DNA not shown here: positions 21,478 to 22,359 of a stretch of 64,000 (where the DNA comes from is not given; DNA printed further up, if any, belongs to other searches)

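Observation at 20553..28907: GntR-controlled ECF importer in one operon with five tandem DUF62 (SAM hydrolase/halogenase-fold) paralogs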

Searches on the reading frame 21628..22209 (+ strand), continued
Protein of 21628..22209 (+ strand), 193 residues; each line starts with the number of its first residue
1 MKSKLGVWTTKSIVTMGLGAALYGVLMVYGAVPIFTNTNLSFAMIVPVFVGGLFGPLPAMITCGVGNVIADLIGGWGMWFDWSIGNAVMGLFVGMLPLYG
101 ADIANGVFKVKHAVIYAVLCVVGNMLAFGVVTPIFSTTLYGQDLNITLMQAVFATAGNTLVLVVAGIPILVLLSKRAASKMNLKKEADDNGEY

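Call 61: predict_structure(alignment_id=A1)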
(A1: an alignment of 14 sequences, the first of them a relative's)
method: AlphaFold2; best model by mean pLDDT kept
length: 193 residues; sequences in the alignment: 14
mean_pLDDT: 84.3   pTM: 0.79
mean pLDDT of the five models: 84.3, 80.1, 73.4, 67.7, 61.7
residues with pLDDT >= 90: 81; 70-90: 88; 50-70: 20; < 50: 4
segments of 3 or more residues with pLDDT < 50: 191-193
pLDDT, mean of each block of 10 residues (from residue 1): 76 93 88 59 88 93 93 81 92 91 88 93 91 89 80 83 90 88 59 40
secondary structure, 60 per line:
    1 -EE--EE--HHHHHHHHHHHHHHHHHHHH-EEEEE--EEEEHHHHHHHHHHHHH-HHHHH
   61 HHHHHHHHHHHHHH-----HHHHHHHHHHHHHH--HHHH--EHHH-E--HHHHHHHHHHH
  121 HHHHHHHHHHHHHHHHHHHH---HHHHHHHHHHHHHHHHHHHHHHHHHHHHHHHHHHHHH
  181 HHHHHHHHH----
elements in order: H10-29 E31-35 E38-41 H42-54 H56-74 H80-93 H96-99 H110-140 H144-189

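Call 63: search_protein_representatives(alignment_id=A1)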
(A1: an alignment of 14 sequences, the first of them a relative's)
Query: 14 sequences, 197 profile positions. Proteins with E-value up to 0.001 (for the whole library): 438; up to 1e-10: 125; up to 1e-30: 18. The best 150 are listed.
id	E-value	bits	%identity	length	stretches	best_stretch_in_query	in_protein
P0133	5.8e-91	319.6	-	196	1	1-195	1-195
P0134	1.3e-62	227.0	-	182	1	2-136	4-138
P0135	6.8e-56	205.2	-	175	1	7-118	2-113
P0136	2.9e-49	183.5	-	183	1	8-186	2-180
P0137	6.3e-49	182.4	-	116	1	13-119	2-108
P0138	6.7e-47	175.8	-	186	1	2-133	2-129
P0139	9.1e-47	175.4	-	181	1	16-191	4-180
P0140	1.1e-45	171.8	-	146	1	2-126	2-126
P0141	2.5e-44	167.4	-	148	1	1-111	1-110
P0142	5.0e-43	163.2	-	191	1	3-180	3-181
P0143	6.7e-41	156.2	-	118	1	1-91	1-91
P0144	1.6e-40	155.0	-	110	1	2-103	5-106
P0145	3.9e-39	150.5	-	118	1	2-86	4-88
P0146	2.7e-37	144.5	-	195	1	1-186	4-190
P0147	7.9e-36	139.7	-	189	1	2-185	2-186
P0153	2.0e-28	115.5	-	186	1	9-192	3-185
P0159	2.6e-25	105.4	-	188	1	12-194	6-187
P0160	2.8e-25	105.3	-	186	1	9-191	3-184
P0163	2.2e-24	102.3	-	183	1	13-191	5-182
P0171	4.1e-20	88.4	-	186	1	12-192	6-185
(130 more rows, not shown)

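Call 64: find_encoding_contigs(protein=P0136, flank=7000, max_places=3)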
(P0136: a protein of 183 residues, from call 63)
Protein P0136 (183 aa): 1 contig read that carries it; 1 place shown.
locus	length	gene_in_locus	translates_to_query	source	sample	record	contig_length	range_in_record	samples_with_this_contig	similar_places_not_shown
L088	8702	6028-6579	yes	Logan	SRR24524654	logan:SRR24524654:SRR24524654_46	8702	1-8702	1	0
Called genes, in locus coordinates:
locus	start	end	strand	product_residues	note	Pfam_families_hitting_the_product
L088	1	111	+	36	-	?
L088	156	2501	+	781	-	PF01136:Peptidase_U32, PF12392:DUF3656, PF01136:Peptidase_U32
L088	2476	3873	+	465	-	PF01098:FTSW_RODA_SPOVE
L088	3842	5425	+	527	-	PF21922:PBP_dimer_2 (faint), PF00905:Transpeptidase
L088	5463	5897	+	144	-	PF00293:NUDIX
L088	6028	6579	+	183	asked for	PF07155:ECF-ribofla_trS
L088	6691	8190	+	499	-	PF02310:B12-binding, PF04055:Radical_SAM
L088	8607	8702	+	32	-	?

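Call 65: list_cluster_members(proteins=[P0136, P0139, P0142, P0146, P0147, P0153, P0159, P0160, P0163, P0171])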
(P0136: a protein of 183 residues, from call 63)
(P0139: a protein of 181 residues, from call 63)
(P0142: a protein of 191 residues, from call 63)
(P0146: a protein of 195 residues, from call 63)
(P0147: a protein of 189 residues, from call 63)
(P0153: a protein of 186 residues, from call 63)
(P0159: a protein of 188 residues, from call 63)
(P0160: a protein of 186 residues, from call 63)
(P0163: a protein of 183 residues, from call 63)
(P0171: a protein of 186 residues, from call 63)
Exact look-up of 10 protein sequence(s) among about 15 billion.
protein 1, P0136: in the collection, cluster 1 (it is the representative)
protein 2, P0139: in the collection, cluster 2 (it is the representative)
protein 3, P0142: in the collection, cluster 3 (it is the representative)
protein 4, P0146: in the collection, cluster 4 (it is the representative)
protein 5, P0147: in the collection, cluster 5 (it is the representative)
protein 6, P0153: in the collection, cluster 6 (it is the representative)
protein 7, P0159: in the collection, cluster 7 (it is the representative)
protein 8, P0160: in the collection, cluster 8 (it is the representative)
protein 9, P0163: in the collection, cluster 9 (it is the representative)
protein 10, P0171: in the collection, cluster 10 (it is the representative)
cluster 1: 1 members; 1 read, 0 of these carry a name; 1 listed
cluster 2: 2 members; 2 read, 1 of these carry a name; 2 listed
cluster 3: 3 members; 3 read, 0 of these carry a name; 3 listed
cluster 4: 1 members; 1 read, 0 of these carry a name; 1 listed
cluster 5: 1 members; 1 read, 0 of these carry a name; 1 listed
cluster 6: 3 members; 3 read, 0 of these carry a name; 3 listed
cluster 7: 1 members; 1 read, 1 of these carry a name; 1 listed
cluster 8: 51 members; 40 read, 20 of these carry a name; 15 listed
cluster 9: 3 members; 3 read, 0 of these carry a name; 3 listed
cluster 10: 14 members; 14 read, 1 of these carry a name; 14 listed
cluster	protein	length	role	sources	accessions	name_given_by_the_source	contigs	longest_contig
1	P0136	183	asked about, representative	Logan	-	-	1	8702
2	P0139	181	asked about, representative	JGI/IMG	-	-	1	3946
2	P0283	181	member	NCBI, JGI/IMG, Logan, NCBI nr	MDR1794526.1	MAG: ECF-type riboflavin transporter substrate-binding protein [Erysipelotrichaceae ... | energy-coupling factor transport system substrate-specific component | ECF-type riboflavin transporter substrate-binding protein [Erysipelotrichaceae bacterium]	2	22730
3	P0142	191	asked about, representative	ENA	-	-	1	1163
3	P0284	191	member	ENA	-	-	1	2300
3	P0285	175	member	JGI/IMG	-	-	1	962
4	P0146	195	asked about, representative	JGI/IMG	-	-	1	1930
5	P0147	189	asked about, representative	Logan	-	-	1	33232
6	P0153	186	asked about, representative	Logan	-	-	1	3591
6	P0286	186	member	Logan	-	-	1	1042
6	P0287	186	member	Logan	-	-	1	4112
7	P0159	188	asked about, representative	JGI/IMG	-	energy-coupling factor transport system substrate-specific component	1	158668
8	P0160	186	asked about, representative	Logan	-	-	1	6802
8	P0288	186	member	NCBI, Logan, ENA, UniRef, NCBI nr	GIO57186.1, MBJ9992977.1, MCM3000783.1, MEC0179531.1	ECF-type riboflavin transporter substrate-binding protein [Paenibacillus ... | UPF0397 protein n=2 Tax=Paenibacillus TaxID=44249 RepID=A0ABQ4LKX8_9BACL | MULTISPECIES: ECF-type riboflavin transporter substrate-binding protein [Paenibacillus]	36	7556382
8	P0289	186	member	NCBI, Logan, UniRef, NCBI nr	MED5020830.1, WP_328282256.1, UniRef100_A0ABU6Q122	ECF-type riboflavin transporter substrate-binding protein [Paenibacillus chibensis] | ECF-type riboflavin transporter substrate-binding protein n=1 Tax=Paenibacillus chibensis ...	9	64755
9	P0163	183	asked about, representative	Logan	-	-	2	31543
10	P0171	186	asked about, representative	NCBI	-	-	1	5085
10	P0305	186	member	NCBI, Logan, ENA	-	-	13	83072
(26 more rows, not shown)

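Call 66: find_encoding_contigs(protein=P0288, flank=6000, max_places=2)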
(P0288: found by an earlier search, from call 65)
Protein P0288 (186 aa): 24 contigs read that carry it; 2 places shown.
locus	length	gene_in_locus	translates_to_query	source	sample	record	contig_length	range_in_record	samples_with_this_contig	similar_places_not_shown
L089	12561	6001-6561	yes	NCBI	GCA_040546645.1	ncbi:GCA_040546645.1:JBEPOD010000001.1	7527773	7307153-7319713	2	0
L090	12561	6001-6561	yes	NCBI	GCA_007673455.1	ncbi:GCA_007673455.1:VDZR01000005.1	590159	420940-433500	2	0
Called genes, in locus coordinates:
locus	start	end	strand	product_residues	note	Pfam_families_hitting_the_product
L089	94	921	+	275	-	PF13175:AAA_15 (weak), PF00005:ABC_tran, PF02463:SMC_N (weak), PF13304:AAA_21 (faint)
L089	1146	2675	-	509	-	PF13091:PLDc_2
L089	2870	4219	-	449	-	PF01566:Nramp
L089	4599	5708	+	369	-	PF01070:FMN_dh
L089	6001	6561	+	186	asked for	PF07155:ECF-ribofla_trS, PF12822:ECF_trnsprt (weak)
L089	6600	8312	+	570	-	PF00005:ABC_tran, PF01078:Mg_chelatase (faint), PF02463:SMC_N (faint), PF13476:AAA_23 (faint), PF13555:AAA_29 (faint), PF12558:DUF3744, PF00005:ABC_tran, PF13304:AAA_21 (weak)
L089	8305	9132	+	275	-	PF02361:CbiQ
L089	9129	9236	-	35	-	-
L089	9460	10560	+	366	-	PF01926:MMR_HSR1, PF02421:FeoB_N, PF06071:YchF-GTPase_C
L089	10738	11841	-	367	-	PF18917:LiaI-LiaF-like_TM1 (weak), PF13349:DUF4097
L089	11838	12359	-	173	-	-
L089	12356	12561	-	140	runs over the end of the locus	PF13490:zf-HC2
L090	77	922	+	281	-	PF00005:ABC_tran, PF02463:SMC_N (weak), PF13175:AAA_15 (weak), PF13555:AAA_29 (faint), PF13304:AAA_21 (faint)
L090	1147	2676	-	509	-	PF13091:PLDc_2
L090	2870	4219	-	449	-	PF01566:Nramp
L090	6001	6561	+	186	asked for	PF07155:ECF-ribofla_trS, PF12822:ECF_trnsprt (weak)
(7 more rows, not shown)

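Call 67: find_encoding_contigs(protein=P0147, flank=6000, max_places=2)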
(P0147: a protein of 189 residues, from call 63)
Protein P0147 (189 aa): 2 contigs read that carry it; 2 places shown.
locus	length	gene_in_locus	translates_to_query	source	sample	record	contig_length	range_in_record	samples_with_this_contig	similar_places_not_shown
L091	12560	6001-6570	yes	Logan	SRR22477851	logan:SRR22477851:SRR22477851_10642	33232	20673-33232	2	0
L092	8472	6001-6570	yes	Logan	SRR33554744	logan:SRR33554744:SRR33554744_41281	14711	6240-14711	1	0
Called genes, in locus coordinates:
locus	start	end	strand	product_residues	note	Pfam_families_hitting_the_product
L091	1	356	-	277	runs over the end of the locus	PF00702:Hydrolase (faint), PF05116:S6PP (faint), PF08282:Hydrolase_3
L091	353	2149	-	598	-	PF26549:Tricorn_N (faint)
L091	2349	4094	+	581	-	PF00587:tRNA-synt_2b, PF04073:tRNA_edit, PF03129:HGTP_anticodon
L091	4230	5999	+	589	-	PF02837:Glyco_hydro_2_N, PF22666:Glyco_hydro_2_N2 (weak), PF00703:Glyco_hydro_2 (weak), PF02836:Glyco_hydro_2_C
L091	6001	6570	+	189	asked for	PF07155:ECF-ribofla_trS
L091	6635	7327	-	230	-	-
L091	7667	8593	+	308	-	PF04204:HTS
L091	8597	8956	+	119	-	PF00903:Glyoxalase, PF18029:Glyoxalase_6 (weak), PF12681:Glyoxalase_2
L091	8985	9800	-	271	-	PF12833:HTH_18, PF00165:HTH_AraC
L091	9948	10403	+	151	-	PF05848:CtsR, PF17727:CtsR_C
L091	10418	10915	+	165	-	PF02151:UVR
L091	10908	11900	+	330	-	PF00217:ATP-gua_Ptrans, PF27454:McsB_C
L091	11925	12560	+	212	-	?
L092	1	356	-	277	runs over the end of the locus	PF00702:Hydrolase (faint), PF05116:S6PP (faint), PF08282:Hydrolase_3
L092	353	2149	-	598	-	PF26549:Tricorn_N (faint)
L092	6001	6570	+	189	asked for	PF07155:ECF-ribofla_trS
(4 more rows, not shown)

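Call 68: find_encoding_contigs(protein=P0283, flank=6000, max_places=2)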
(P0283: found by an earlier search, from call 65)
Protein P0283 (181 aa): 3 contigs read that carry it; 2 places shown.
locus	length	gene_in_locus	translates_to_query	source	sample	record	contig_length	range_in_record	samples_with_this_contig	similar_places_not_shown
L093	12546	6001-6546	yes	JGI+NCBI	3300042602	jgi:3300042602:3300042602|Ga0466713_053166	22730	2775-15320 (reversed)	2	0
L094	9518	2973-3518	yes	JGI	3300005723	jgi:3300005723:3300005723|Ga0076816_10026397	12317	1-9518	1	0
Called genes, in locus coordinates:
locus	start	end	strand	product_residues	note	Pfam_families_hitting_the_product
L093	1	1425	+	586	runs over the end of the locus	PF02690:Na_Pi_cotrans, PF01895:PhoU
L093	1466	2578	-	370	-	PF01757:Acyl_transf_3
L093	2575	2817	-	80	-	PF04014:MazE_antitoxin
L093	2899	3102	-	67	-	-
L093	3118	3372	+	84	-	-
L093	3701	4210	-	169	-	PF14353:CpXC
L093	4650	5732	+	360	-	PF02661:Fic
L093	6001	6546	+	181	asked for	PF07155:ECF-ribofla_trS, PF12822:ECF_trnsprt (weak)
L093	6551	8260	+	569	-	PF01078:Mg_chelatase (faint), PF03193:RsgA_GTPase (faint), PF00005:ABC_tran, PF02463:SMC_N (faint), PF13238:AAA_18 (faint), PF13304:AAA_21 (faint), PF12558:DUF3744, PF00005:ABC_tran, +3 more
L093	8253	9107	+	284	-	PF02361:CbiQ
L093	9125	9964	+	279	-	PF01887:SAM_HAT_N, PF20257:SAM_HAT_C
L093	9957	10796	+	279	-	PF01887:SAM_HAT_N, PF20257:SAM_HAT_C (weak)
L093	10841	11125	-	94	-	PF00583:Acetyltransf_1, PF13508:Acetyltransf_7 (weak), PF14542:Acetyltransf_CG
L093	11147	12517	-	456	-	PF01554:MatE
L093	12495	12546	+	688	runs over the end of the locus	PF00724:Oxidored_FMN, PF01266:DAO (faint), PF00070:Pyr_redox (weak), PF00890:FAD_binding_2 (weak), PF03486:HI0933_like (weak), PF07992:Pyr_redox_2, PF12831:FAD_oxidored, PF00070:Pyr_redox (weak), +5 more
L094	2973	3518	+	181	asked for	PF07155:ECF-ribofla_trS, PF12822:ECF_trnsprt (weak)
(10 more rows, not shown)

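Call 69: fold_search(model_id=the predicted structure, library=pdb)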
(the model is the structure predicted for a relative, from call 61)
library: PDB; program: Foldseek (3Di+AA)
matches with E <= 10: 408; with E <= 0.001: 3
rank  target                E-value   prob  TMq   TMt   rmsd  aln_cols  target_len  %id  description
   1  9kym_D                3.2e-04  1.00  0.62  0.67   4.9       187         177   19  Folate ECF transporter affected by PFOS (released 2025-06-18)
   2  4z7f_C                3.2e-04  1.00  0.52  0.58   5.8       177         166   24  Crystal structure of FolT bound with folic acid (released 2015-07-29)
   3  7nnt_C                8.6e-04  1.00  0.66  0.74   3.2       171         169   15  Cryo-EM structure of the folate-specific ECF transporter complex in DDM micelles (released 2021-08-18)
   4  4z7f_A                1.1e-03  1.00  0.58  0.67   4.4       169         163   21  Crystal structure of FolT bound with folic acid (released 2015-07-29)
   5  5jsz_C                1.2e-03  1.00  0.60  0.68   3.9       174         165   16  Folate ECF transporter: apo state (released 2016-05-18)
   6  4huq_S                1.2e-03  1.00  0.58  0.66   4.6       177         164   22  Crystal Structure of a transporter (released 2013-04-17)
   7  4z7f_B                3.1e-03  1.00  0.55  0.62   4.5       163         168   20  Crystal structure of FolT bound with folic acid (released 2015-07-29)
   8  4z7f_D                3.1e-03  1.00  0.55  0.62   4.5       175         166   20  Crystal structure of FolT bound with folic acid (released 2015-07-29)
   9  5kbw_A                3.3e-03  1.00  0.59  0.65   4.3       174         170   21  Crystal structure of TmRibU, the riboflavin-binding S subunit from the Thermotoga maritima ECF transporter (released 2016-06-29)
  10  4dve_A                4.3e-03  1.00  0.53  0.54   5.1       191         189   16  Crystal structure at 2.1 A of the S-component for biotin from an ECF-type ABC transporter (released 2012-08-29)
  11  5d0y_A                5.0e-03  1.00  0.58  0.69   4.2       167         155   11  Substrate bound S-component of folate ECF transporter (released 2016-04-06)
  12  4dve_C                8.0e-03  1.00  0.53  0.55   5.1       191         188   16  Crystal structure at 2.1 A of the S-component for biotin from an ECF-type ABC transporter (released 2012-08-29)
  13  4z7f_F                9.7e-03  1.00  0.46  0.55   5.8       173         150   23  Crystal structure of FolT bound with folic acid (released 2015-07-29)
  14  5kc4_E                1.3e-02  1.00  0.53  0.61   5.2       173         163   16  Structure of TmRibU, orthorhombic crystal form (released 2016-06-29)
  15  4z7f_E                4.0e-02  1.00  0.46  0.58   5.8       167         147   18  Crystal structure of FolT bound with folic acid (released 2015-07-29)
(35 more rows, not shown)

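Call 79: find_related_loci(query=P0283, collection=metagenome_contigs, flank=5000)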
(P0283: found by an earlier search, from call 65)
Query P0283 (181 aa) in metagenome_contigs; peptide patterns used: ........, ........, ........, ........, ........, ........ (x = any residue, [..] = any of these).
182 stretches matched a pattern; 9 encode a relative of the query (tblastn E <= 1e-3); 9 distinct loci.
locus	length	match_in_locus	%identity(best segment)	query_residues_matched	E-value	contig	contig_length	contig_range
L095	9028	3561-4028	36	5-160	5e-23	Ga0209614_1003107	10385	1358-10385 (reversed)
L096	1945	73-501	38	5-150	5e-21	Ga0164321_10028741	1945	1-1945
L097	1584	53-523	35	5-164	5e-21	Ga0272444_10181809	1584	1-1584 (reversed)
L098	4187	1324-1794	35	2-157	2e-19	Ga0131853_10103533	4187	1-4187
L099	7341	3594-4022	35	5-150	3e-19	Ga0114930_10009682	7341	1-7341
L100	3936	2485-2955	35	5-164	4e-19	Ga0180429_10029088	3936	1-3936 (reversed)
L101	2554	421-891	35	5-164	4e-19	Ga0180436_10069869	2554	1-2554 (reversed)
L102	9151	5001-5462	35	5-160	2e-18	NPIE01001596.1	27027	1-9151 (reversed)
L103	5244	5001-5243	44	5-83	8e-16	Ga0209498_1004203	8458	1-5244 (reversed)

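Call 82: find_homologous_proteins(query=P0283, max_evalue=1e-20)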
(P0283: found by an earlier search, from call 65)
Query P0283 (181 aa): 65 proteins with E <= 1e-20 among 1530 candidates.
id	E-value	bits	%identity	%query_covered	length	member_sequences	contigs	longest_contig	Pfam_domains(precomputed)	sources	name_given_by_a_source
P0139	4.1e-106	371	99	100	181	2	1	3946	PF07155.18,PF12822.13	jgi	-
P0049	1.7e-42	163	49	98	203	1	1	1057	PF07155.18,PF12822.13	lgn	-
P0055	2.9e-42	163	49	98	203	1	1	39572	PF07155.18,PF12822.13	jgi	-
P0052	2.9e-42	163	49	98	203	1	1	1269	PF07155.18,PF12822.13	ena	-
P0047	3.1e-42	162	49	98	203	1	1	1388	PF07155.18,PF12822.13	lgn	-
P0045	4.4e-42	162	49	98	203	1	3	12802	PF07155.18,PF12822.13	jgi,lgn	jgi:energy-coupling factor transport system substrate-specific component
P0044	1.3e-41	160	49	98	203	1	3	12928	PF07155.18,PF12822.13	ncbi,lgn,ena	-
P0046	1.8e-41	160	48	98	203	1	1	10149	PF07155.18,PF12822.13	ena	-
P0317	2.8e-41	159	50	98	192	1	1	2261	PF07155.18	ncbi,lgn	ncbi:MAG: ECF-type riboflavin transporter substrate-binding protein [Traorella sp.]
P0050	2.8e-41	159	48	98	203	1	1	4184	PF07155.18,PF12822.13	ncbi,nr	ncbi:MAG TPA: ECF-type riboflavin transporter substrate-binding protein [Clostridia bacterium]|nr:EC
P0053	1.9e-40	157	46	98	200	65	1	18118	PF07155.18,PF12822.13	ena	-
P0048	2.0e-40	157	46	98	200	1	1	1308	PF07155.18,PF12822.13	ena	-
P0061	2.5e-40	156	46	98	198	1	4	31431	PF07155.18,PF12822.13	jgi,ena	-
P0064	3.2e-40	156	46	98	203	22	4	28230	PF07155.18,PF12822.13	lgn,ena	-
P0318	3.6e-40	156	45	98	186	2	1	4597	PF07155.18,PF12822.13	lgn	-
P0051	7.0e-40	155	46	98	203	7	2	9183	PF07155.18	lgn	-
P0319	8.8e-40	154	47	98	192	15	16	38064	PF07155.18,PF12822.13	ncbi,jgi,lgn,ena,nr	ncbi:MAG: ECF-type riboflavin transporter substrate-binding protein [Oscillospiraceae bacterium]|nr:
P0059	1.2e-39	154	46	98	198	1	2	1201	PF07155.18,PF12822.13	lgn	-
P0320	1.4e-39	154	49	98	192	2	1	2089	PF07155.18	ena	-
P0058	1.6e-39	154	46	98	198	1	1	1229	PF07155.18,PF12822.13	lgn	-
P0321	2.3e-39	153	47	98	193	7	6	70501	PF06177.17,PF07155.18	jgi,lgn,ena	-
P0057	2.3e-39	153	44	98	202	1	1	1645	PF07155.18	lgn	-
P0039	2.7e-39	153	45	98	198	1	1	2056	PF07155.18,PF12822.13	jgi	jgi:energy-coupling factor transport system substrate-specific component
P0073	4.3e-39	152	45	98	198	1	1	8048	PF07155.18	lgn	-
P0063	4.4e-39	152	45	98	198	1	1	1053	PF07155.18,PF12822.13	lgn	-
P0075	4.5e-39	152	45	98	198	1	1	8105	PF07155.18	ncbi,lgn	-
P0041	5.7e-39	152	45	98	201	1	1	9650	PF07155.18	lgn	-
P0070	5.7e-39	152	45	98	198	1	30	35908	PF07155.18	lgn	-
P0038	6.6e-39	152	45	98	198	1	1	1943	PF07155.18,PF12822.13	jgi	jgi:energy-coupling factor transport system substrate-specific component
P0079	7.1e-39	151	46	97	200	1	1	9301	PF07155.18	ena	-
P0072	1.6e-38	150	44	98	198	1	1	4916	PF07155.18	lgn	-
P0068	2.0e-38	150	45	98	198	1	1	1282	PF07155.18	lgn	-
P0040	2.0e-38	150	45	98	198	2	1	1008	PF07155.18,PF12822.13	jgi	jgi:energy-coupling factor transport system substrate-specific component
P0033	3.0e-38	149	43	98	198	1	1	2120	PF07155.18,PF12822.13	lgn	-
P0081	3.7e-38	149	44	98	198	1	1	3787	PF07155.18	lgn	-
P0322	6.6e-38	148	46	98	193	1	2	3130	PF06177.17,PF07155.18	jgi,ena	-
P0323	3.4e-37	146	42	99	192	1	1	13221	PF07155.18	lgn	-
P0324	3.4e-37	146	44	99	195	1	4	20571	PF07155.18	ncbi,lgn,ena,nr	ncbi:MAG: ECF-type riboflavin transporter substrate-binding protein [Erysipelotrichaceae bacterium]|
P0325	5.9e-37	145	43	99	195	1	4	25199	PF07155.18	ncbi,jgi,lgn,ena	-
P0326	1.1e-36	144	43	99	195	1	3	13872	PF07155.18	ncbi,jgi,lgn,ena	-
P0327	1.1e-36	144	43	99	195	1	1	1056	PF07155.18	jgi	-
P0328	1.2e-36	144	45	98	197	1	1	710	PF07155.18,PF12822.13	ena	-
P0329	1.4e-36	144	43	99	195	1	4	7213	PF07155.18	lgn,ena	-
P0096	1.5e-36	144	44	96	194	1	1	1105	PF07155.18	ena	-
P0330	1.9e-36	144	42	99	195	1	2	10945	PF07155.18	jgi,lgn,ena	-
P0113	2.0e-36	144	46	98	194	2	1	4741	PF07155.18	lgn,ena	-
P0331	3.4e-36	143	46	99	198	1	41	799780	PF07155.18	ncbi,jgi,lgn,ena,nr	ncbi:MAG TPA: ECF-type riboflavin transporter substrate-binding protein [Bacillota bacterium]|jgi:en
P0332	4.1e-36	142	45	99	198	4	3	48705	PF07155.18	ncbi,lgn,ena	-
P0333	6.4e-36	142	43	99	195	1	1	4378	PF07155.18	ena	-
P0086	1.0e-35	141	44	96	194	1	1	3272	PF07155.18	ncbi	-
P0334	1.2e-35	141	45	99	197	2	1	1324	PF07155.18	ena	-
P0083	1.4e-35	141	44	96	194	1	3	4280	PF07155.18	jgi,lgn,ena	jgi:energy-coupling factor transport system substrate-specific component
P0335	2.2e-35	140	42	99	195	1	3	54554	PF07155.18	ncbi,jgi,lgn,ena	-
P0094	5.2e-35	139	43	96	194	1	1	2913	PF07155.18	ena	-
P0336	9.0e-35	138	44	99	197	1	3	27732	PF07155.18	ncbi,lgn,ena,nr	ncbi:MAG: ECF-type riboflavin transporter substrate-binding protein [Clostridiaceae bacterium]|nr:EC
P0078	2.9e-34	136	43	96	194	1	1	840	PF07155.18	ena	-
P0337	5.5e-34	136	42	99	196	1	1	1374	PF07155.18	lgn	-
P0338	2.3e-32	130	44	98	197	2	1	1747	PF07155.18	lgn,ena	-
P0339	1.2e-31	128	42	99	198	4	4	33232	PF07155.18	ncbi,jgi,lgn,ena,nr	ncbi:MAG: hypothetical protein GX809_02360 [Clostridiaceae bacterium]|jgi:energy-coupling factor tra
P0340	1.4e-31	128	44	98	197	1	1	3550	PF07155.18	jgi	jgi:energy-coupling factor transport system substrate-specific component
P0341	1.4e-31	128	44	98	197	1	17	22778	PF07155.18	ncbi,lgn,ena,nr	ncbi:MAG: ECF-type riboflavin transporter substrate-binding protein [Clostridiaceae bacterium]|nr:EC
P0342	2.6e-30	124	44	98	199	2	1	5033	PF07155.18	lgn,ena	-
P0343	6.6e-27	112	49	76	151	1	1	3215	PF07155.18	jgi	jgi:energy-coupling factor transport system substrate-specific component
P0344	2.0e-26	111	41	98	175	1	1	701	PF07155.18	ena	-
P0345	5.3e-26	110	42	98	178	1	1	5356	PF07155.18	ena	-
